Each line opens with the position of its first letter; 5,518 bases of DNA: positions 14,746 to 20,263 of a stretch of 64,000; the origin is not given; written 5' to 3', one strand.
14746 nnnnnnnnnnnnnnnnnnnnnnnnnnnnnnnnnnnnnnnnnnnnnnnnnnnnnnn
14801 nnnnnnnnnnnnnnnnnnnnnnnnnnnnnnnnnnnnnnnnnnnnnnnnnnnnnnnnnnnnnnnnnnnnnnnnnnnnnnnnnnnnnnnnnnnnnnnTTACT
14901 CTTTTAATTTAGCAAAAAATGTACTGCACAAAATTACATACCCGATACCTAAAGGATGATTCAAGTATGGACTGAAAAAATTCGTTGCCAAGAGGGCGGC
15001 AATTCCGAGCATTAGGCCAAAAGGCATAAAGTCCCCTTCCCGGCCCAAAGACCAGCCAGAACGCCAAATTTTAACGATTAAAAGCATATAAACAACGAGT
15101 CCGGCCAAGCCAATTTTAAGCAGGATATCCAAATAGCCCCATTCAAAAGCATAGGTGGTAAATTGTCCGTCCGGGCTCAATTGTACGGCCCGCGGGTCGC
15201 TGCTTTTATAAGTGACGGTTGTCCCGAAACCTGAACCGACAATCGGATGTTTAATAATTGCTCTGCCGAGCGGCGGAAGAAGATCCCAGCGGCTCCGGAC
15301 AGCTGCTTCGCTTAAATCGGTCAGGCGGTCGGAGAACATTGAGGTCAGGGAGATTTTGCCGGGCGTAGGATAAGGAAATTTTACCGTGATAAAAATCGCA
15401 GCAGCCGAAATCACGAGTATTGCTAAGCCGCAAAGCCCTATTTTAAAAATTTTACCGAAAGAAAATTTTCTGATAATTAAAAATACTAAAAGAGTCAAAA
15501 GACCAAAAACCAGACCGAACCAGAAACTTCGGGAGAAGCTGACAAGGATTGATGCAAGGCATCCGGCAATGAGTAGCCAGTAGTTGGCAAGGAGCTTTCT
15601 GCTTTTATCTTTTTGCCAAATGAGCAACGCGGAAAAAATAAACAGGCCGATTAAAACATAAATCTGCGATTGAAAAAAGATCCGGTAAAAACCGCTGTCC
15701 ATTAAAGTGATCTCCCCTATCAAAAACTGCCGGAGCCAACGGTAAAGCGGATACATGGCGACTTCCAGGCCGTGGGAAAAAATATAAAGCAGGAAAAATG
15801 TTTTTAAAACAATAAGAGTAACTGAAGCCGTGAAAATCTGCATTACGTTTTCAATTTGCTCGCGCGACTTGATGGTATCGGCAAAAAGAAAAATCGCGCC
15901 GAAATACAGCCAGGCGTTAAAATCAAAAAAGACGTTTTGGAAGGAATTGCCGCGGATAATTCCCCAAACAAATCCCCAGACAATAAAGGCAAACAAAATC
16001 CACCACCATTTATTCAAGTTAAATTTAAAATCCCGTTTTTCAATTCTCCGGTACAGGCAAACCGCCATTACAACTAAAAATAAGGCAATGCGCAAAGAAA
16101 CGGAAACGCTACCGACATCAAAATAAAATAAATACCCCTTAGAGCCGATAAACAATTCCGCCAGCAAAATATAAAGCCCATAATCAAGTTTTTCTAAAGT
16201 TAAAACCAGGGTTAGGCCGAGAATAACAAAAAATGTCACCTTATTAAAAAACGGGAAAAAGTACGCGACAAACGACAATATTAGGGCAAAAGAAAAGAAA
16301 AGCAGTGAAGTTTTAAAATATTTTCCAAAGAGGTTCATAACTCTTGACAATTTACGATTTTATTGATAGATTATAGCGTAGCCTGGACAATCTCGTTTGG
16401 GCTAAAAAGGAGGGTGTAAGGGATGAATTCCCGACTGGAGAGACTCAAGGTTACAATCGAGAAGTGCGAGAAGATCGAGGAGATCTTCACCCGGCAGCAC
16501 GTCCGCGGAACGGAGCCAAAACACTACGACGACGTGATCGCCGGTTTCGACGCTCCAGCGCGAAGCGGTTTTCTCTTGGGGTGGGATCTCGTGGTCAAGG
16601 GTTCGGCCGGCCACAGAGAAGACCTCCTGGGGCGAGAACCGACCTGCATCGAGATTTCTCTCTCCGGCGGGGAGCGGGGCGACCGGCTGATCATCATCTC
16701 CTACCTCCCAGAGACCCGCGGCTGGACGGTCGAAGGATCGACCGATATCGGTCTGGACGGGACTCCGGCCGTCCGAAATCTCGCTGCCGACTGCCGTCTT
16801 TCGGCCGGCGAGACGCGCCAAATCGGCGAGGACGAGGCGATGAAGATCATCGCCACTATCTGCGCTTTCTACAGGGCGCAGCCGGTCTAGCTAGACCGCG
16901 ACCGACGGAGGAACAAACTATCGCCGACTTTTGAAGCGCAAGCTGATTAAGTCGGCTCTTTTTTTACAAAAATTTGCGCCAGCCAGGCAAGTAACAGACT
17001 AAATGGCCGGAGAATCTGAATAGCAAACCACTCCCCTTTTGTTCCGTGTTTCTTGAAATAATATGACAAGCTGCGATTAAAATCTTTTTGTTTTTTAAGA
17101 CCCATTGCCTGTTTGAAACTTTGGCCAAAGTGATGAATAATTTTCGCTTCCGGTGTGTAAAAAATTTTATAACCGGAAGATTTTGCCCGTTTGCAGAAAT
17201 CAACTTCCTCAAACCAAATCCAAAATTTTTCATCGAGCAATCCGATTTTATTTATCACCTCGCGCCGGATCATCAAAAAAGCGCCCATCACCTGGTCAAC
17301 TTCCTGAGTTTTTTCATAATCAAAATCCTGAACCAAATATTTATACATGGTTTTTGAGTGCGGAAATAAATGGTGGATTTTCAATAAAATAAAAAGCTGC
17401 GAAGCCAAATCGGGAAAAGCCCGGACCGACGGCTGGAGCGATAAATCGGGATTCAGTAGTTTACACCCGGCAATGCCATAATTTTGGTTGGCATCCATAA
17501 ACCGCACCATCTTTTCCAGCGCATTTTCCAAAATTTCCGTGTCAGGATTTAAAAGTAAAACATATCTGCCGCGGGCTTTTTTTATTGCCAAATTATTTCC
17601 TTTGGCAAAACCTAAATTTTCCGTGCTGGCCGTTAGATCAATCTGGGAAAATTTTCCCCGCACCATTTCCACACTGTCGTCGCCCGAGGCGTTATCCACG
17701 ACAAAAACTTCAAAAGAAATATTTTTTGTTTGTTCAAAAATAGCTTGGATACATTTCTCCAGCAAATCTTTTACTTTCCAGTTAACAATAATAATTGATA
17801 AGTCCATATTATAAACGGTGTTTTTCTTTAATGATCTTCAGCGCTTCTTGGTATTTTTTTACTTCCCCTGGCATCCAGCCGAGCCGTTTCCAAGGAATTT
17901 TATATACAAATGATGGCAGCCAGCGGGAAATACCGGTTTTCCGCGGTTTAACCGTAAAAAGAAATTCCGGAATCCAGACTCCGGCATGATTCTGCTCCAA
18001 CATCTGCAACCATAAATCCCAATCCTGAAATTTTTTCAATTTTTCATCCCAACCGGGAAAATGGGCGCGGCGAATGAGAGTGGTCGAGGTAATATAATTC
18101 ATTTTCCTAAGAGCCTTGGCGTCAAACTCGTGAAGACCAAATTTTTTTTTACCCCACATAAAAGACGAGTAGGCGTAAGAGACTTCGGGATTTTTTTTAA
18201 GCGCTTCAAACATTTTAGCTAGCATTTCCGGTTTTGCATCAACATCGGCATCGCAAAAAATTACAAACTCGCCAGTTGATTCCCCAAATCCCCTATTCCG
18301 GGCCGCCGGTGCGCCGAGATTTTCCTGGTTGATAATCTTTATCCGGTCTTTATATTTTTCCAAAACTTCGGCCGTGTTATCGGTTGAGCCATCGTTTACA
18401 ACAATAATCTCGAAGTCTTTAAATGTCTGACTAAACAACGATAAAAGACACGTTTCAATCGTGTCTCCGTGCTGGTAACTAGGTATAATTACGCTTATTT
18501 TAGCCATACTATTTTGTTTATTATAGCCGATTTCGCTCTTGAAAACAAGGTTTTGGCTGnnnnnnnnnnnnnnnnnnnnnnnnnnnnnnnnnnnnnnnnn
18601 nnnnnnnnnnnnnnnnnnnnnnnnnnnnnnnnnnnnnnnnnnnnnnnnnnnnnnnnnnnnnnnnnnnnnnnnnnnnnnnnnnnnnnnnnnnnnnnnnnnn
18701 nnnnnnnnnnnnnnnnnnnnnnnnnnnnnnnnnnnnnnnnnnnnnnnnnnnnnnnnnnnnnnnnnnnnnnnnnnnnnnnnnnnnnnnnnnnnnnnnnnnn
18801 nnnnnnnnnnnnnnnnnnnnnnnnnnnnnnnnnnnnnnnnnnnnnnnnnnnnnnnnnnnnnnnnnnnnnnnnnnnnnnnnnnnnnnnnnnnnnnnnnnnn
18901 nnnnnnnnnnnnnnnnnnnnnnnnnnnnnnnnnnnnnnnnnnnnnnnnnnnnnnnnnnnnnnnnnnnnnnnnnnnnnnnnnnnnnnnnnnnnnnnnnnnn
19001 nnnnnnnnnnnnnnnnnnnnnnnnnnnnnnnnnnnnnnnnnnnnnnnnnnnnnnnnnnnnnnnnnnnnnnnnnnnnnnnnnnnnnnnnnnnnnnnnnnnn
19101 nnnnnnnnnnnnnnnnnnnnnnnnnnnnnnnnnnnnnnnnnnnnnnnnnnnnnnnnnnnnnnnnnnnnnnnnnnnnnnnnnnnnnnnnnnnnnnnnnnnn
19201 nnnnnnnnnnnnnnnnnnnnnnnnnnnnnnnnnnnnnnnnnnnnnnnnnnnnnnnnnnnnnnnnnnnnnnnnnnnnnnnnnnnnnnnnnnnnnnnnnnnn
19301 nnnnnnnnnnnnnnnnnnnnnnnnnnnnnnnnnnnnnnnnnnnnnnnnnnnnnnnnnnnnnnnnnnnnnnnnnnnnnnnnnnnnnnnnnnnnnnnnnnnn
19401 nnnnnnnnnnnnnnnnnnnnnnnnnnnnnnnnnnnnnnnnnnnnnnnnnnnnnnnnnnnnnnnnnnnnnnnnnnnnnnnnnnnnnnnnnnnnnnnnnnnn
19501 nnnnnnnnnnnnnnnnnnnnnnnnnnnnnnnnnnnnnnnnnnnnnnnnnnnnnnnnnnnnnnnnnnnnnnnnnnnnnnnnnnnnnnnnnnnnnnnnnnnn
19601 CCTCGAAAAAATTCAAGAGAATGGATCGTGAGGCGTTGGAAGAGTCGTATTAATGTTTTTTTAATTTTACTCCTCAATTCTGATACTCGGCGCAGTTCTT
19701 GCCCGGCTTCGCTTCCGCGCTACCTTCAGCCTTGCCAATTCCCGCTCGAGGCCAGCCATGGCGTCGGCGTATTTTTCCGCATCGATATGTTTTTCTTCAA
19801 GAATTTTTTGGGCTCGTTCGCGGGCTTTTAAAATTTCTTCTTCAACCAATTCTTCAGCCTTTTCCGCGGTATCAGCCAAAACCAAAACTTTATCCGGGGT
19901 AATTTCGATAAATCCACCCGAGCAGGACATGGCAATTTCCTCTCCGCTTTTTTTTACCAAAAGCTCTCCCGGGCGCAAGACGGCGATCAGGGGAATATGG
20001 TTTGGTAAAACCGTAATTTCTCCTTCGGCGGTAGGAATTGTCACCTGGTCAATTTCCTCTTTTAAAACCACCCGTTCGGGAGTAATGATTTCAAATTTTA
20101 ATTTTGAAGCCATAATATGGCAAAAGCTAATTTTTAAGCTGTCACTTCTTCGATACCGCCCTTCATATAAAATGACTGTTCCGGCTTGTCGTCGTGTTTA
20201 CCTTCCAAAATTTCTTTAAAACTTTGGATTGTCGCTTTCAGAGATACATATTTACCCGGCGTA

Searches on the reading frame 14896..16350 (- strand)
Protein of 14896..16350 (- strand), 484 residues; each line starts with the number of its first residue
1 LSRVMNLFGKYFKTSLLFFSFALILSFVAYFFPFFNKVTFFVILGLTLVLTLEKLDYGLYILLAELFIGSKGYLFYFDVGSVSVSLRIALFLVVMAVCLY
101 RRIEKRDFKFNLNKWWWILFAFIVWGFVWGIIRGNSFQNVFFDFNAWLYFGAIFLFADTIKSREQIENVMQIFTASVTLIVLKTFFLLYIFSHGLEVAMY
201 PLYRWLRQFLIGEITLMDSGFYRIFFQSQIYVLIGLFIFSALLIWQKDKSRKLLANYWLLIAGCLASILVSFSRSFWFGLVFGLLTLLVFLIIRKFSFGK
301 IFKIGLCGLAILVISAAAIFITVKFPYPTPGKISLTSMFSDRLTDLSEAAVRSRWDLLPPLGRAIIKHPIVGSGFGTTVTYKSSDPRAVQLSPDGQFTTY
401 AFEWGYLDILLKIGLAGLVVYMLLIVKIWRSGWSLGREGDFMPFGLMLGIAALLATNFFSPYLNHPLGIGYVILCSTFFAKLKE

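Call 12: search_protein_families(library=pfam, proteins=[window:14896-16350:-], max_evalue=0.01)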
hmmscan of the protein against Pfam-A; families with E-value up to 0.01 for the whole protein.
window:14896-16350:- (484 aa): 1 family
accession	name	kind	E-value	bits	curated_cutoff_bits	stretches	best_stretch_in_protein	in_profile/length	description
PF04932.20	Wzy_C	-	2.3e-09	37.6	31.7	1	261-422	3-149/149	O-Antigen ligase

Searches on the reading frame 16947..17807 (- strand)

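Call 12: search_protein_families(library=pfam, proteins=[window:16947-17807:-], max_evalue=0.01)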
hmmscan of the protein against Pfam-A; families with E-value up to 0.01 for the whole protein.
window:16947-17807:- (286 aa): 6 families
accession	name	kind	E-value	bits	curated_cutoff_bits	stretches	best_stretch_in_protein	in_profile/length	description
PF00535.33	Glycos_transf_2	-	1.6e-21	77.4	23.3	1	4-119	1-118/168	Glycosyl transferase family 2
PF13641.12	Glyco_tranf_2_3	-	6.2e-16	59.5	27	1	3-235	3-221/230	Glycosyltransferase like family 2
PF13712.12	Glyco_tranf_2_5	-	1.1e-07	32.2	27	1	55-229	29-193/210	Glycosyltransferase like family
PF13632.12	Glyco_trans_2_3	-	1.6e-06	28.5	27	1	82-254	1-157/198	Glycosyl transferase family group 2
PF02709.20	Glyco_transf_7C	-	0.00017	21.6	23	1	168-220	14-67/78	N-terminal domain of galactosyltransferase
PF10111.15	Glyco_tranf_2_2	-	0.00063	19.8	27.3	1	26-207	22-198/276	Glycosyltransferase like family 2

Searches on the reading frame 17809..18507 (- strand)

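Call 77: search_protein_families(library=pfam, proteins=[window:17809-18507:-], max_evalue=0.001)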
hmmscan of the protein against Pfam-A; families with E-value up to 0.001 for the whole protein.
window:17809-18507:- (232 aa): 3 families
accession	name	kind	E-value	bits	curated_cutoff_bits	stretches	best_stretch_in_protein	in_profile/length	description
PF00535.33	Glycos_transf_2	-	1.1e-34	120.2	23.3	1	5-127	1-129/168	Glycosyl transferase family 2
PF10111.15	Glyco_tranf_2_2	-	8.4e-18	65.3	27.3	1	5-147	1-148/276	Glycosyltransferase like family 2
PF13641.12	Glyco_tranf_2_3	-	6.4e-12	46.4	27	1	4-175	3-200/230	Glycosyltransferase like family 2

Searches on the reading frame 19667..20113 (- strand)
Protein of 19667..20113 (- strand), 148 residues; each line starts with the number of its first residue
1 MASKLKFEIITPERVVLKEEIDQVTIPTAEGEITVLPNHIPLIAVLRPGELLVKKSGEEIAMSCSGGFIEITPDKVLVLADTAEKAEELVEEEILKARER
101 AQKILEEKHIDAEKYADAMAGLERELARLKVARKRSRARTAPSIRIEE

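Call 12: search_protein_families(library=pfam, proteins=[window:19667-20113:-], max_evalue=0.01)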
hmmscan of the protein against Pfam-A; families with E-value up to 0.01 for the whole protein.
window:19667-20113:- (148 aa): 2 families
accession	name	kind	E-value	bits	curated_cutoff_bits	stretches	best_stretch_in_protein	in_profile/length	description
PF02823.21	ATP-synt_DE_N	-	7.6e-27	93.6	27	1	5-83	1-80/80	ATP synthase, Delta/Epsilon chain, beta-sandwich domain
PF00401.25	ATP-synt_DE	-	0.00094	19.7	24.6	1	96-132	10-46/47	ATP synthase, Delta/Epsilon chain, long alpha-helix domain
